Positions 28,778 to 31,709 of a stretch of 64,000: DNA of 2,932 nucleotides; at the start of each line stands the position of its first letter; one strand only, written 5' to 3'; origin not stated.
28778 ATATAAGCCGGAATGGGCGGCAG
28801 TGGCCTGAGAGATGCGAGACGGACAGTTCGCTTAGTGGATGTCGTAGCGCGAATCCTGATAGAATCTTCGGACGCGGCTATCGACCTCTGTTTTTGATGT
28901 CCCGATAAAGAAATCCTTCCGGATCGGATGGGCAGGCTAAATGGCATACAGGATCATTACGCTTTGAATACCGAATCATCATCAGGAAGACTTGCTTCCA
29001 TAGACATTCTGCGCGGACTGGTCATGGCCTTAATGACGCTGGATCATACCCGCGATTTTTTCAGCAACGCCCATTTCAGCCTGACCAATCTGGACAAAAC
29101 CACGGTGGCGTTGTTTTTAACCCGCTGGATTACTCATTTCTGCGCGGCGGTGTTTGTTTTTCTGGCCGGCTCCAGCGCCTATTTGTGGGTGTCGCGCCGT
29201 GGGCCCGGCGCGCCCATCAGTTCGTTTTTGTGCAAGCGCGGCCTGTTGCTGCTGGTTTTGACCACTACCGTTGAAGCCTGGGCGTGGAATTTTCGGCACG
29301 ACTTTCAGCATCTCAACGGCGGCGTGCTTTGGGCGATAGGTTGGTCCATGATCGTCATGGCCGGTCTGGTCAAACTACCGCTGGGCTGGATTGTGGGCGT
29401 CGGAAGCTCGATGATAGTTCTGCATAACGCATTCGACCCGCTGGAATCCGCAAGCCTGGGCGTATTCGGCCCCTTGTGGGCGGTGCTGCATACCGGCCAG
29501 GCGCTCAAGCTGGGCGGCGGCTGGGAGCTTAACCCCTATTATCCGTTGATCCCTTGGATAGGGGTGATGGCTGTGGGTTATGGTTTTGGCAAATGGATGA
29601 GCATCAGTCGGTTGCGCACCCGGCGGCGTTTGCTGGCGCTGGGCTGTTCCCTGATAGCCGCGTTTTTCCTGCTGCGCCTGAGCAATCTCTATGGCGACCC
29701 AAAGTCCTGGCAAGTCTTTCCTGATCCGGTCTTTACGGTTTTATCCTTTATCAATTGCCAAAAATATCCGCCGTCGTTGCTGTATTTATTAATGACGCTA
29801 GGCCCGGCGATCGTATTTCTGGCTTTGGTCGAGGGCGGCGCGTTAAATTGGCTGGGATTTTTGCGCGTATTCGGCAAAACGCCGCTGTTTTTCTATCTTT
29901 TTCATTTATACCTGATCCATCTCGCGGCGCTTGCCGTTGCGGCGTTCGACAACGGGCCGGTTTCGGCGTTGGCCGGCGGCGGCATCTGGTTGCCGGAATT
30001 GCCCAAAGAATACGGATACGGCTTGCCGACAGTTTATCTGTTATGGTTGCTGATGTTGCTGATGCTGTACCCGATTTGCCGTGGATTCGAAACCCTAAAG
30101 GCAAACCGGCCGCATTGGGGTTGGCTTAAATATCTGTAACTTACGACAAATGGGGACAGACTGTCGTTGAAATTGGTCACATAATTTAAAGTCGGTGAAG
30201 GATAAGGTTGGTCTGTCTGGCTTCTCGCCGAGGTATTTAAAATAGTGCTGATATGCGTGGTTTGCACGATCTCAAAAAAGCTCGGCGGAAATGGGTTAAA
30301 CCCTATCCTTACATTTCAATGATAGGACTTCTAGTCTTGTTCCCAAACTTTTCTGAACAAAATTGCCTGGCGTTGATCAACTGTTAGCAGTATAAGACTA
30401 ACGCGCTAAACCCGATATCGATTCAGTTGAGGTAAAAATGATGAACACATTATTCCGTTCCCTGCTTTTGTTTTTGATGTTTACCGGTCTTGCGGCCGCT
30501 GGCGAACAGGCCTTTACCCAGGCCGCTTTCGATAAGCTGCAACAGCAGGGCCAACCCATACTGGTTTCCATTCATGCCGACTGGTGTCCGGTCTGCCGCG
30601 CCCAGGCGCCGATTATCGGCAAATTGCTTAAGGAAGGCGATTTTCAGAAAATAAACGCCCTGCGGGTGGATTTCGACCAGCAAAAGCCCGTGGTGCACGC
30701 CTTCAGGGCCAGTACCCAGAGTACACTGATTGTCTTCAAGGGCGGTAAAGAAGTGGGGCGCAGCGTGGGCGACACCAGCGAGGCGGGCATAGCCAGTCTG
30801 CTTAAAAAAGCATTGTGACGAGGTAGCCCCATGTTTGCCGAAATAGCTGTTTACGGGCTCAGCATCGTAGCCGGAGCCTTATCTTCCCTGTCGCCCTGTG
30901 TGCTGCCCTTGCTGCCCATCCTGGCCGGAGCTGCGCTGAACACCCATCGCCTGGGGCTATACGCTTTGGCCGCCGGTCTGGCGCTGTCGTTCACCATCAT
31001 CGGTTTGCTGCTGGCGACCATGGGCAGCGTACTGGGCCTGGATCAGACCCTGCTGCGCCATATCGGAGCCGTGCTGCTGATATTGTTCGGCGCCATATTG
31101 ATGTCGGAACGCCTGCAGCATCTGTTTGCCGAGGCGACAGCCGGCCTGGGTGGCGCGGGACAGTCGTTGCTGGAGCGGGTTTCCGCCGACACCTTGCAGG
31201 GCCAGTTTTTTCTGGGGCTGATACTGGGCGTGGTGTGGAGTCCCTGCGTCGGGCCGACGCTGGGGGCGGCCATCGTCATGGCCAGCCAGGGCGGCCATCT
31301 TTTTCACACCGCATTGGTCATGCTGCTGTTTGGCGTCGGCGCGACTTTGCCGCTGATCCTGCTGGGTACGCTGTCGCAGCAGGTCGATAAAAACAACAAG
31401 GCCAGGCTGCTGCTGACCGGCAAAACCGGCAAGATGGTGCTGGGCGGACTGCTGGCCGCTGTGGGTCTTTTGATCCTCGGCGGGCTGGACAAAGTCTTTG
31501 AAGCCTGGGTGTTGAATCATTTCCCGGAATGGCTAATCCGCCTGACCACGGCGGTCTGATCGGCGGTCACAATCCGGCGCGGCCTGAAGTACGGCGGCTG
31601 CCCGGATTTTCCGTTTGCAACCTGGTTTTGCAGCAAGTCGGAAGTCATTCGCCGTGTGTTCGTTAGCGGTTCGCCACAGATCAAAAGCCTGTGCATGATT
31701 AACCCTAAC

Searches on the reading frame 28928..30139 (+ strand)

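Call 39: search_protein_families(library=pfam, proteins=[window:28928-30139:+], max_evalue=0.001)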
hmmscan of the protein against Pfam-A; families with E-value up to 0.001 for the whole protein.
window:28928-30139:+ (403 aa): 1 family
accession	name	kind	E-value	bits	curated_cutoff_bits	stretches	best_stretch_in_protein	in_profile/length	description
PF07786.18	HGSNAT_cat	-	2.9e-16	60.1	22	1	21-227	1-187/222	Heparan-alpha-glucosaminide N-acetyltransferase, catalytic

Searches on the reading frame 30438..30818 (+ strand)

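Call 39: search_protein_families(library=pfam, proteins=[window:30438-30818:+], max_evalue=0.001)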
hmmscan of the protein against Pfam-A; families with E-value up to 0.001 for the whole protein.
window:30438-30818:+ (126 aa): 4 families
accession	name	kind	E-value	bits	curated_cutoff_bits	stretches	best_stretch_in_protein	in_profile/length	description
PF00085.26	Thioredoxin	-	8.6e-14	51.8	23.5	1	26-123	5-102/103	Thioredoxin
PF13899.12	Thioredoxin_7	-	1.8e-06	28.4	27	1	28-55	7-34/83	Thioredoxin-like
PF00578.27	AhpC-TSA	-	1.8e-05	25.1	26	1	32-94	21-81/124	AhpC/TSA family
PF08534.16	Redoxin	-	5.9e-05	23.3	26.6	1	33-113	23-105/148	Redoxin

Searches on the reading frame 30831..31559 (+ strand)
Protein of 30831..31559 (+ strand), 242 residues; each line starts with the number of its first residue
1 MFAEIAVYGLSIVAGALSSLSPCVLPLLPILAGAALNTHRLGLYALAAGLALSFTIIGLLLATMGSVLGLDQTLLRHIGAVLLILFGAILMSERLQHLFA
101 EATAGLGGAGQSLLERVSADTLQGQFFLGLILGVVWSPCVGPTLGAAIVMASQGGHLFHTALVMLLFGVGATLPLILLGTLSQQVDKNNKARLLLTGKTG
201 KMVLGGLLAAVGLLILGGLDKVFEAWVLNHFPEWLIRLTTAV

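Call 39: search_protein_families(library=pfam, proteins=[window:30831-31559:+], max_evalue=0.001)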
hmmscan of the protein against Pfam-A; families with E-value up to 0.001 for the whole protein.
window:30831-31559:+ (242 aa): 2 families
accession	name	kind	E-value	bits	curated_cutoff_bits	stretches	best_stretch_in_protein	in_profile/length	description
PF02683.22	DsbD_TM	-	1.6e-14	54.2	27.1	1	10-184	7-187/219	Cytochrome C biogenesis protein transmembrane domain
PF13386.12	DsbD_2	-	5.5e-13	49.7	24.9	1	13-198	4-190/199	Cytochrome C biogenesis protein transmembrane region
